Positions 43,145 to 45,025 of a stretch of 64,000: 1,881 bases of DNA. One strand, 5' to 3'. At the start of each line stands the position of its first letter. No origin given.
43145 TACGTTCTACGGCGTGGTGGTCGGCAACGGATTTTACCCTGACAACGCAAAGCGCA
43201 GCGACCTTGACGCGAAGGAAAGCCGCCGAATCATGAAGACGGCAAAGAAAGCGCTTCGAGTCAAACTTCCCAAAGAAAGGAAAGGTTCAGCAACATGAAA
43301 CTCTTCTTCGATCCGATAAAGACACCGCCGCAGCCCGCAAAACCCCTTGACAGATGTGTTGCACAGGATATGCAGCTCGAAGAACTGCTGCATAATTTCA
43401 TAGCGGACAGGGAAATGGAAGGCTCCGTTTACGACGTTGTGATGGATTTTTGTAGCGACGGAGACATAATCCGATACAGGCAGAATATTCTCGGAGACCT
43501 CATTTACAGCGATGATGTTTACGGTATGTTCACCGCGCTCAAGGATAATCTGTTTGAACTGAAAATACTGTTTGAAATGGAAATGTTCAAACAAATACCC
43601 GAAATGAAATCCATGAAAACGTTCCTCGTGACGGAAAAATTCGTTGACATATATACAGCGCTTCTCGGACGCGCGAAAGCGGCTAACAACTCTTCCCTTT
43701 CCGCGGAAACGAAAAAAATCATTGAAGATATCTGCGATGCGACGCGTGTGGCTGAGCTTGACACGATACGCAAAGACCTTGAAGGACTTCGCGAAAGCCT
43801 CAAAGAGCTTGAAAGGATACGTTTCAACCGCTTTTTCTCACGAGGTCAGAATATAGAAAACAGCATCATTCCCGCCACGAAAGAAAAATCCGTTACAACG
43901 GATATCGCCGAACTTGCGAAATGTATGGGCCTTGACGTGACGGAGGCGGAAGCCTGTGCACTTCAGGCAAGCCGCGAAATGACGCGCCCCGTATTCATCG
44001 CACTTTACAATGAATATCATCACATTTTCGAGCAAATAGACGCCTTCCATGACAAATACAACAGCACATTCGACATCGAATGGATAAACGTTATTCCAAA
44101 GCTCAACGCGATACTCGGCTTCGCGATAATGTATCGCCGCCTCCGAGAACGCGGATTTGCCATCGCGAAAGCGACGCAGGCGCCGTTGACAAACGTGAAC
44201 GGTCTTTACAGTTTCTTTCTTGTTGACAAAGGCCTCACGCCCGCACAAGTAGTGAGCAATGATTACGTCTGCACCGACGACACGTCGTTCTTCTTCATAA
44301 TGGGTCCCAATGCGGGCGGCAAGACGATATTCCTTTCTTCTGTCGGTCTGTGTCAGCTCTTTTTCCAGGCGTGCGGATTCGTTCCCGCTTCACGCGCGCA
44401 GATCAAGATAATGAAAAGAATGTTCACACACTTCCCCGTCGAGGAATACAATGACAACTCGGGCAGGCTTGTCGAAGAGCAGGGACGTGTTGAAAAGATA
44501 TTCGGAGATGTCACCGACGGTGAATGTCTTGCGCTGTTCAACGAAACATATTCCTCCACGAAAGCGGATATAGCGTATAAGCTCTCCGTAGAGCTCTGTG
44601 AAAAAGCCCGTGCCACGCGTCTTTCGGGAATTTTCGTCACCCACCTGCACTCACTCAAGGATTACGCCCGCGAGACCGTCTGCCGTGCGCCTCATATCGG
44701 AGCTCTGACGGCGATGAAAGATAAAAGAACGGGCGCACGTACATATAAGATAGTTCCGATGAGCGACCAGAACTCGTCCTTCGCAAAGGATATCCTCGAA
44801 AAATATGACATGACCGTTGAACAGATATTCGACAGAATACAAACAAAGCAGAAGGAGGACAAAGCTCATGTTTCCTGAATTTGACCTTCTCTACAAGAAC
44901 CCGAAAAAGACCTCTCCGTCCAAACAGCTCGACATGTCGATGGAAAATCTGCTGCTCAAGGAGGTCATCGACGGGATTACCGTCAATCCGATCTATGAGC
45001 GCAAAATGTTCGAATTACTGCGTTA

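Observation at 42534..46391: Translationally coupled operon: membrane-anchored unknown protein plus two truncated MutS-like ABC ATPase paralogues (candidate uncharacterised system)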

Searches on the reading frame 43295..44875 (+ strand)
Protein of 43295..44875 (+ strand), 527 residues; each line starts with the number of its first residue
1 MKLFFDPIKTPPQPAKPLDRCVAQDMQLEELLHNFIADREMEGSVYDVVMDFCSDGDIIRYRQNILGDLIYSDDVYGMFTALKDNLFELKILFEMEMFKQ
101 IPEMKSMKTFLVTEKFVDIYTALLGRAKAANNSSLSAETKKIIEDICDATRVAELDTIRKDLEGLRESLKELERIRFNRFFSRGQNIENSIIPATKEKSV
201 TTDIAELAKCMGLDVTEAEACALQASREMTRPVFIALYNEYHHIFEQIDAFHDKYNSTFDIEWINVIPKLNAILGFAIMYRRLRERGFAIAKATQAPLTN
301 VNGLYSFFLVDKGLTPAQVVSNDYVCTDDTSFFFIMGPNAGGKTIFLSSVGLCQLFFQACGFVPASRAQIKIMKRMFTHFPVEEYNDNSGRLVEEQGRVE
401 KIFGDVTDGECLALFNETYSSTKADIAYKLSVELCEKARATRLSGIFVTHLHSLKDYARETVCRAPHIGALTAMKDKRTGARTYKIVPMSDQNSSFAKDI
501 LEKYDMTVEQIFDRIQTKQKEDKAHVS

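Call 3: search_protein_families(library=pfam, proteins=[window:43295-44875:+], max_evalue=1)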
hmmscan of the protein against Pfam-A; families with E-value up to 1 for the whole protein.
window:43295-44875:+ (527 aa): 4 families
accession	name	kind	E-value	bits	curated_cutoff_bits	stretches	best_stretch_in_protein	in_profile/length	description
PF00488.27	MutS_V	-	3.3e-12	47.2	30.2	1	334-461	2-130/188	MutS domain V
PF22240.1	ISP_coupler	-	0.018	15.9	27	1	198-243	33-78/126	Type ISP restriction-modification enzyme, coupler domain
PF20570.3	DUF6779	-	0.031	15.3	28.1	1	119-174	39-92/108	Domain of unknown function (DUF6779)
PF02824.27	TGS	-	0.22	12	22.2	1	421-456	17-52/60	TGS domain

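Call 4: search_protein_families(library=ncbifam, proteins=[window:43295-44875:+], max_evalue=1)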
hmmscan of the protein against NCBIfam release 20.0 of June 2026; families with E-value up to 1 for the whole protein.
window:43295-44875:+ (527 aa): 4 families
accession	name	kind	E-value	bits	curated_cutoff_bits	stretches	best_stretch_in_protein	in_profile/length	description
TIGR01069.2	mutS2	equivalog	2.4e-13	49.3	400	1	315-461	312-459/790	endonuclease MutS2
NF003810.1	PRK05399.1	equivalog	6.1e-13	48.3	480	1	310-380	581-651/793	DNA mismatch repair protein MutS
NF052383.1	ATPase_KamC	equivalog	7.4e-11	41.5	300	1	333-455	310-432/508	lysine 5,6-aminomutase reactivase ATPase KamC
TIGR01070.1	mutS1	equivalog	6e-10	38.1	641.7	1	310-455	573-718/840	DNA mismatch repair protein MutS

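Call 5: search_protein_families(library=padloc, proteins=[window:43295-44875:+], max_evalue=1)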
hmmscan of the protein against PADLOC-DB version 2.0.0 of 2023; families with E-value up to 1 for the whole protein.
window:43295-44875:+ (527 aa): 0 families

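Call 6: find_homologous_proteins(query=window:43295-44875:+)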
Query window:43295-44875:+ (527 aa): 38 proteins with E <= 0.001 among 8000 candidates.
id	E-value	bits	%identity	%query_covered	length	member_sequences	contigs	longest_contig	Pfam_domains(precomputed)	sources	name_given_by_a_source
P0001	0.0e+0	1190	100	100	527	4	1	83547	PF00488.28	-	-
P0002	6.3e-201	687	59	99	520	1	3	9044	PF00488.28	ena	-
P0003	1.2e-199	682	58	99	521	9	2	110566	PF00488.28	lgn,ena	-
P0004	1.6e-198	679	59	99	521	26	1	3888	PF00488.28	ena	-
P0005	1.9e-197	675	58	99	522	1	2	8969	PF00488.28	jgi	-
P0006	3.7e-197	674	58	98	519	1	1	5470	PF00488.28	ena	-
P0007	1.8e-196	672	58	99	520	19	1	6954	PF00488.28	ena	-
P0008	5.2e-196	670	56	99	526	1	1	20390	PF00488.28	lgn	-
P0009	1.2e-195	669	59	99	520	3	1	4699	PF00488.28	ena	-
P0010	1.4e-195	669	58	99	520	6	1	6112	PF00488.28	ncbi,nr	ncbi:MAG: hypothetical protein J5816_00875 [Clostridia bacterium]|nr:hypothetical protein [Clostridi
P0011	5.4e-195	667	59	99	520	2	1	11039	PF00488.28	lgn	-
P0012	6.4e-195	667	57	100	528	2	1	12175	PF00488.28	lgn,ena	-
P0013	9.5e-186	636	55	98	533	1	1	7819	PF00488.28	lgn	-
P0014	6.6e-182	624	53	99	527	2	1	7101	PF00488.28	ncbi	-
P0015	4.6e-181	621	56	98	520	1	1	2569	PF00488.28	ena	-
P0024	3.1e-91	325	35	97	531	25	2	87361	PF00488.28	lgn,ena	-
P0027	3.3e-28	117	33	46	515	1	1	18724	PF00488.28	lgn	-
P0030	2.3e-24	104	24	95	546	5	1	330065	PF00488.28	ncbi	-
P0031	1.4e-23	102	24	92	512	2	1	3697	PF00488.28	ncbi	-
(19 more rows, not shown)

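Call 7: search_solved_structures(query=window:43295-44875:+, max_evalue=0.01, show_alignments=1)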
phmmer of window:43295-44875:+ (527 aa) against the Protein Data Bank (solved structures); distinct sequences matched with E-value up to 0.01: 37.
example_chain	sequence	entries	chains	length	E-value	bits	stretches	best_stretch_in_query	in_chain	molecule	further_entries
8qpp_W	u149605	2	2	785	1.6e-09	40.3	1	291-464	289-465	Endonuclease MutS2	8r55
7qv3_v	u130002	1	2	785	1.8e-09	40.2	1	291-464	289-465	Endonuclease MutS2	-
7vuf_B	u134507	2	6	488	1.5e-08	37.1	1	314-459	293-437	Endonuclease MutS2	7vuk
3thw_B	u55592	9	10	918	1.8e-05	27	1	316-452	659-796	DNA mismatch repair protein Msh3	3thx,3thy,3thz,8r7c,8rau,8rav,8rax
8r7e_B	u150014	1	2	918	2e-05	26.9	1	316-452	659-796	DNA mismatch repair protein Msh3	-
8r7v_B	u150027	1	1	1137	2.2e-05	26.7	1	316-453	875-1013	DNA mismatch repair protein Msh3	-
8olx_B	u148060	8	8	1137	2.8e-05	26.4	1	316-452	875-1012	DNA mismatch repair protein Msh3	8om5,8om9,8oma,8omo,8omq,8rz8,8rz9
8rz7_B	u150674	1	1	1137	3e-05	26.3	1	316-452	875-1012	DNA mismatch repair protein Msh3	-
8rb1_B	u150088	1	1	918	4.7e-05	25.6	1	316-452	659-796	DNA mismatch repair protein Msh3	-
1ewr_A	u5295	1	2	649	4.9e-05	25.5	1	332-455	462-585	DNA MISMATCH REPAIR PROTEIN MUTS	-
1ewq_A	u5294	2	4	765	5.5e-05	25.4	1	332-454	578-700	DNA MISMATCH REPAIR PROTEIN MUTS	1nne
1fw6_A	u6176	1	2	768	5.5e-05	25.4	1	332-454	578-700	DNA MISMATCH REPAIR PROTEIN MUTS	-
8raz_B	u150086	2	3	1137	6.3e-05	25.2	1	316-415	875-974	DNA mismatch repair protein Msh3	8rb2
8r7c_A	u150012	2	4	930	0.00015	24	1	320-473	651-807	DNA mismatch repair protein Msh2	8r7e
2o8b_A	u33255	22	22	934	0.00015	24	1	320-473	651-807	DNA mismatch repair protein Msh2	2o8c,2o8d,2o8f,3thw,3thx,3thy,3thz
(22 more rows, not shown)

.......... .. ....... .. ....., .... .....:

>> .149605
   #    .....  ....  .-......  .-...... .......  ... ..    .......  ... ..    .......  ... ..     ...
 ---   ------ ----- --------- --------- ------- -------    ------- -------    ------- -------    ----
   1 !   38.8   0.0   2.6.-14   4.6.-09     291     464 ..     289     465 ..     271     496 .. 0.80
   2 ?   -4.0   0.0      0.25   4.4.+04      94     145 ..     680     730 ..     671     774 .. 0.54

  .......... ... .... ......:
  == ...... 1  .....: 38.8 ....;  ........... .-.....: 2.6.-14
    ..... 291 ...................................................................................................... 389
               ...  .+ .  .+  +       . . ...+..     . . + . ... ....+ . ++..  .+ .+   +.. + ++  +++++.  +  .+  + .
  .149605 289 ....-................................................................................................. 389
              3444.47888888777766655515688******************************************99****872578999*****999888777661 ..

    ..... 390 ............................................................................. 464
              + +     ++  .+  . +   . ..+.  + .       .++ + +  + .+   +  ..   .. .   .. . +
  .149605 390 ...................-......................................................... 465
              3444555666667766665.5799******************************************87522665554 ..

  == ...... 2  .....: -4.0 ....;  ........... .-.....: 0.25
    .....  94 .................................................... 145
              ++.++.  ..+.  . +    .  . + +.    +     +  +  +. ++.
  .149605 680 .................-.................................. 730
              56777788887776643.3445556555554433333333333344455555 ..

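Call 9: find_encoding_contigs(protein=P0003, flank=6000, max_places=2)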
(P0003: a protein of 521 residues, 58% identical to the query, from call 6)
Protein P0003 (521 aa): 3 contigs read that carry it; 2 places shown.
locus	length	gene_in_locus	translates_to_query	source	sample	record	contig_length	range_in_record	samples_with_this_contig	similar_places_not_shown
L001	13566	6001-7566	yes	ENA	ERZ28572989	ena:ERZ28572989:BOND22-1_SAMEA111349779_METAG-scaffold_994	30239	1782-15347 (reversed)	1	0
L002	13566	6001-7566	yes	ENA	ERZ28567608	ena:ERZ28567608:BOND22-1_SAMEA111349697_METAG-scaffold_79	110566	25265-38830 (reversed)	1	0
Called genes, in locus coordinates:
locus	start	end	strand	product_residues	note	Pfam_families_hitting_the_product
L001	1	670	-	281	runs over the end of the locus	PF09997:DUF2238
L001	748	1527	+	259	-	PF00106:adh_short, PF08659:KR (weak), PF13561:adh_short_C2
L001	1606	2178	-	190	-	PF03729:DUF308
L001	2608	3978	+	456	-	PF00285:Citrate_synt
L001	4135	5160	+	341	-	PF01063:Aminotran_4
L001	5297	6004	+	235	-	-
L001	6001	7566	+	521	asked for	PF00488:MutS_V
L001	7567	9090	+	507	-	PF00488:MutS_V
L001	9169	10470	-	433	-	PF02885:Glycos_trans_3N, PF00591:Glycos_transf_3, PF07831:PYNP_C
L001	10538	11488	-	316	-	PF02653:BPD_transp_2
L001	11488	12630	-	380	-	PF02653:BPD_transp_2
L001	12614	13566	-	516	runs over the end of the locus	PF00005:ABC_tran, PF13304:AAA_21 (faint), PF00005:ABC_tran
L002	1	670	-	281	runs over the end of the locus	PF09997:DUF2238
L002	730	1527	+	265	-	PF00106:adh_short, PF08659:KR (weak), PF13561:adh_short_C2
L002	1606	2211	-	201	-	PF03729:DUF308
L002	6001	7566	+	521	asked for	PF00488:MutS_V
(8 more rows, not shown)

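Call 10: find_encoding_contigs(protein=P0024, flank=6000, max_places=2)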
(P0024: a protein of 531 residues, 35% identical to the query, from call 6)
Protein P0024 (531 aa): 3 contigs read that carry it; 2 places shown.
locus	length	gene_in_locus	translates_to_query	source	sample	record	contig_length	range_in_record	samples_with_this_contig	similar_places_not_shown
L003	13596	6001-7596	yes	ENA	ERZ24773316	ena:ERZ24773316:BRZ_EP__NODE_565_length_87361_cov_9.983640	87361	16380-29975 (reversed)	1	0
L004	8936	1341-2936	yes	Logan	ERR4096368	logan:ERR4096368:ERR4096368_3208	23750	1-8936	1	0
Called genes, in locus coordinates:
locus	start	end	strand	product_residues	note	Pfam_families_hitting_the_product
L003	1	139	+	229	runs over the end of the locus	PF02163:Peptidase_M50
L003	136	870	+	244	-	PF02616:SMC_ScpA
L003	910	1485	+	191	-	PF04079:SMC_ScpB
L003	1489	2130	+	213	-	PF11167:DUF2953 (weak)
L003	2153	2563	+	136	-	PF09579:Spore_YtfJ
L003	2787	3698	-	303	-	PF00294:PfkB, PF08543:Phos_pyr_kin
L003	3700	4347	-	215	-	PF01791:DeoC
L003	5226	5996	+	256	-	-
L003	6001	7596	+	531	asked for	PF00488:MutS_V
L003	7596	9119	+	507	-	PF00488:MutS_V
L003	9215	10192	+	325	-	-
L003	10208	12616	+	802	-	PF22680:Glyco_hydro_123_N_2 (weak), PF13320:GH123_cat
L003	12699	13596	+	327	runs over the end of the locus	PF16654:DAPDH_C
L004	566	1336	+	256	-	-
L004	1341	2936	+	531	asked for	PF00488:MutS_V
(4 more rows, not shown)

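Call 11: find_encoding_contigs(protein=P0030, flank=6000, max_places=2)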
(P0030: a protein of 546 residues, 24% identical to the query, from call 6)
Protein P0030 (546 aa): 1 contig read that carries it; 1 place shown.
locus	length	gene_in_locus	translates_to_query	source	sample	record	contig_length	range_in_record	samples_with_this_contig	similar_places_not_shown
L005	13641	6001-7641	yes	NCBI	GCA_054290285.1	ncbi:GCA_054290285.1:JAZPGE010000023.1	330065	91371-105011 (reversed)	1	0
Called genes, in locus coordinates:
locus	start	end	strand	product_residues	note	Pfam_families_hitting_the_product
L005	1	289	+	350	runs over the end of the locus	PF13180:PDZ_2 (weak), PF05580:Peptidase_S55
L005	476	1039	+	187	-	PF13560:HTH_31 (weak), PF01381:HTH_3, PF12844:HTH_19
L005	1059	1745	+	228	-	PF02517:Rce1-like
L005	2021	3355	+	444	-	PF13173:AAA_14, PF13635:DUF4143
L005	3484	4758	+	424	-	-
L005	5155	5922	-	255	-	PF00165:HTH_AraC (weak), PF12833:HTH_18, PF00165:HTH_AraC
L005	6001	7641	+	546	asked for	PF00488:MutS_V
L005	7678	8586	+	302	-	PF00135:COesterase (weak), PF20434:BD-FAE, PF07859:Abhydrolase_3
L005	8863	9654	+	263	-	PF00072:Response_reg (weak), PF08769:Spo0A_C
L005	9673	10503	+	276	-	PF00072:Response_reg, PF08769:Spo0A_C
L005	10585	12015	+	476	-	PF08323:Glyco_transf_5, PF00534:Glycos_transf_1, PF13692:Glyco_trans_1_4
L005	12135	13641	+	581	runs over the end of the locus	PF05833:NFACT_N, PF05670:NFACT-R_1, PF18297:NFACT-R_2 (weak)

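Call 30: find_encoding_contigs(protein=P0027, flank=6000, max_places=1)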
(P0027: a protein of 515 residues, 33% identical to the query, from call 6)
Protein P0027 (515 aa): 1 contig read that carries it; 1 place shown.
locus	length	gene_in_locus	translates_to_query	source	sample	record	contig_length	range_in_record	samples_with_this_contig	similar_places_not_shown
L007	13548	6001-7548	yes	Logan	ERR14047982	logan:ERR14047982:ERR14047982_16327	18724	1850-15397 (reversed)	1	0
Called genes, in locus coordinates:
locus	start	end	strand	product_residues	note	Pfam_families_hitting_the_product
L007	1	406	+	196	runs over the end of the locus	PF08876:DUF1836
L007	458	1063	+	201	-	-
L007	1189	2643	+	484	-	PF01145:Band_7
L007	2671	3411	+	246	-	-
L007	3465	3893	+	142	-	PF06541:ABC_trans_CmpB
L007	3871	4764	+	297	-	PF00753:Lactamase_B, PF23023:Anti-Pycsar_Apyc1 (faint)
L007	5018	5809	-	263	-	PF00072:Response_reg, PF08769:Spo0A_C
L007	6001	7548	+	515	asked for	PF00488:MutS_V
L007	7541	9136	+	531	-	PF00488:MutS_V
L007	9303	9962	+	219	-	PF09723:Zn_ribbon_8 (faint), PF23458:DUF7130 (faint), PF27353:MJ0401 (faint), PF02915:Rubrerythrin, PF21349:RUBY_RBDX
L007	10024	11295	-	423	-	-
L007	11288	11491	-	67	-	-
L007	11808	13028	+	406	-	PF04542:Sigma70_r2, PF08281:Sigma70_r4_2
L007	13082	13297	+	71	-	-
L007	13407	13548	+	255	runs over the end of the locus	PF00106:adh_short, PF01370:Epimerase (weak), PF08659:KR, PF13561:adh_short_C2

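Call 75: search_protein_families(library=pfam, proteins=[L003:9215-10189:+], max_evalue=0.001)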
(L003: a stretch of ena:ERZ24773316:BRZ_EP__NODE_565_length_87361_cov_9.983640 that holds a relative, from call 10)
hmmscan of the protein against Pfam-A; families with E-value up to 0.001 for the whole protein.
L003:9215-10189:+ (325 aa): 0 families

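Call 80: predict_structure(alignment_id=A8)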
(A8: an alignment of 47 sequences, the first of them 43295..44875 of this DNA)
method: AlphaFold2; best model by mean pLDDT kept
length: 527 residues; sequences in the alignment: 47
mean_pLDDT: 86.6   pTM: 0.82
mean pLDDT of the five models: 86.6, 86.2, 85.4, 85.0, 84.2
residues with pLDDT >= 90: 311; 70-90: 151; 50-70: 40; < 50: 25
segments of 3 or more residues with pLDDT < 50: 178-195, 221-227
pLDDT, mean of each block of 10 residues (from residue 1): 90 83 96 96 97 95 98 97 97 83 85 95 96 95 96 95 89 59 39 46 75 73 49 77 90 92 96 98 97 97 95 89 91 90 94 98 98 95 66 89 88 94 89 95 94 88 89 81 83 64 79 87 79
secondary structure, 60 per line:
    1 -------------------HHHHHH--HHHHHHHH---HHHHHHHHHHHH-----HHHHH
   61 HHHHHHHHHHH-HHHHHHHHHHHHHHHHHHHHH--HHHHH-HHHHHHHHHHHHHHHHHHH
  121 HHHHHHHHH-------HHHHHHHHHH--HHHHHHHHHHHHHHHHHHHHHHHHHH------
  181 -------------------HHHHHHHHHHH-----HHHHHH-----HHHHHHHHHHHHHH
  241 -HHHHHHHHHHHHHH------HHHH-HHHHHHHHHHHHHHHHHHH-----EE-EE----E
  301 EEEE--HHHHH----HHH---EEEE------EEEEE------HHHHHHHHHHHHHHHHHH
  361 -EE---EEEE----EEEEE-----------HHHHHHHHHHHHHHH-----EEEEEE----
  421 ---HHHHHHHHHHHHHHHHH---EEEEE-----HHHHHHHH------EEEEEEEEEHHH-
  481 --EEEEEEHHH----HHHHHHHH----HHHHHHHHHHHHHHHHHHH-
elements in order: H20-25 H28-35 H39-50 H56-71 H73-93 H96-100 H102-129 H137-146 H149-174 H200-210 H216-221 H227-240 H242-255 H262-265 H267-285 E300-304 H307-311 E322-325 E332-336 H343-360 E367-370 E375-379 H391-405 E411-416 H424-440 E444-448 H454-461 E468-476 E483-488 H496-503 H508-526

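Call 82: fold_search(model_id=the predicted structure, library=pdb)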
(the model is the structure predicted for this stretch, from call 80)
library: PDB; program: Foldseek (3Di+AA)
matches with E <= 10: 1094; with E <= 0.001: 192
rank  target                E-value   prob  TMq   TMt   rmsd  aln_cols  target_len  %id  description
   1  8r7e_E                1.1e-17  1.00  0.57  0.36  11.4       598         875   14  MutSbeta bound to compound CHDI-00898647 in the canonical DNA-mismatch bound form (released 2024-11-27)
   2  8rb1_A                2.1e-17  1.00  0.55  0.34  12.2       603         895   14  The crystal structure of DNA-bound human MutSbeta (MSH2_K675R/MSH3_K902R) in the canonical mismatch bound conformation (released 2025-06-11)
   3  8r7v_B                2.6e-17  1.00  0.53  0.35  13.3       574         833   15  MutSbeta bound to compound CHDI-00898647 in the canonical DNA-mismatch bound form (released 2024-10-30)
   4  7qv3_w                5.5e-17  1.00  0.50  0.45  13.9       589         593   16  Bacillus subtilis MutS2-collided disome complex (MutS2 conf.2; Leading 70S) (released 2022-03-09)
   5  3thy_A                6.8e-17  1.00  0.55  0.35  12.2       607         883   15  Human MutSbeta complexed with an IDL of 2 bases (Loop2) and ADP (released 2011-12-21)
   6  8r7v_A                8.4e-17  1.00  0.56  0.36  11.8       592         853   15  MutSbeta bound to compound CHDI-00898647 in the canonical DNA-mismatch bound form (released 2024-10-30)
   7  8rau_A                9.8e-17  1.00  0.53  0.34  12.8       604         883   14  The crystal structure of DNA-bound human MutSbeta (MSH2/MSH3) in the canonical mismatch bound conformation with ADP bo (released 2025-06-11)
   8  8rb2_E                1.1e-16  1.00  0.58  0.36  10.9       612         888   14  The crystal structure of DNA-bound human MutSbeta (MSH2_E749A/MSH3_E976A) in the canonical mismatch bound conformation (released 2025-06-11)
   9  8rav_A                1.5e-16  1.00  0.53  0.34  12.9       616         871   14  The crystal structure of DNA-bound human MutSbeta (MSH2/MSH3) in the canonical mismatch bound conformation with ADP bo (released 2025-06-11)
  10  7vuk_B                2.0e-16  1.00  0.51  0.55  11.2       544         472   16  Crystal Structure of the core region of Thermus thermophilus MutS2 complexed with ADP. (released 2022-04-06)
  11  7oto_A                2.1e-16  1.00  0.54  0.42   9.5       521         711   14  The structure of MutS bound to two molecules of AMPPNP (released 2022-01-12)
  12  8rb2_A                2.7e-16  1.00  0.55  0.35  12.0       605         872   14  The crystal structure of DNA-bound human MutSbeta (MSH2_E749A/MSH3_E976A) in the canonical mismatch bound conformation (released 2025-06-11)
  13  1ewq_B                2.8e-16  1.00  0.51  0.38  15.0       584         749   14  CRYSTAL STRUCTURE TAQ MUTS COMPLEXED WITH A HETERODUPLEX DNA AT 2.2 A RESOLUTION (released 2000-10-23)
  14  9a5o_B                3.5e-16  1.00  0.52  0.36  13.9       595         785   15  Integrative model of YABR-MUTS2 by crosslinking MS and deep learning (released 2024-09-18)
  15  8rz9_B                3.9e-16  1.00  0.52  0.51  14.0       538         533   15  MutSbeta-ATPgS with kinked MSH2 clamp (released 2024-11-13)
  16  7vuf_D                3.9e-16  1.00  0.50  0.56  13.0       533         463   16  Crystal Structure of the core region of Thermus thermophilus MutS2. (released 2022-04-06)
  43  7vuf_A                1.8e-15  1.00  0.49  0.55  11.2       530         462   18  Crystal Structure of the core region of Thermus thermophilus MutS2. (released 2022-04-06)
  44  7vuf_C                2.2e-15  1.00  0.49  0.54  11.4       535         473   16  Crystal Structure of the core region of Thermus thermophilus MutS2. (released 2022-04-06)
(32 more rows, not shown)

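Call 85: search_dna_similar(query=window:43295-44875:+, collection=phages, mode=protein, max_evalue=0.00001, max_rows=10)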
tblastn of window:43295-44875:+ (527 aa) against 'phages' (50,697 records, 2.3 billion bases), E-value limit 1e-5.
Records with a match: 3; places in all: 4; records where one place covers at least 80% of the query: 0.
Best place of each record, by identity: <60% 3.
By first word of the organism name: Bacteriophage 2; Enterococcus 1.
By host as written in the record: - 2; Enterococcus faecalis 1.
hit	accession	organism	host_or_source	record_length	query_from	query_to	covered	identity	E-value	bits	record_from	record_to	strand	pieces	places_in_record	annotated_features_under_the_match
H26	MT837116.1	Bacteriophage sp.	human fecal samples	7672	274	511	45%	24.7%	2e-12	76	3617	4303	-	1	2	record has no annotation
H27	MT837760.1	Bacteriophage sp.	human fecal samples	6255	314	487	33%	27.8%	3e-8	62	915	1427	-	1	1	record has no annotation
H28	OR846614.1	Enterococcus phage Efs 1-1-1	Enterococcus faecalis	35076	314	458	28%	27.9%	5e-6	56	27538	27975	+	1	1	record has no annotation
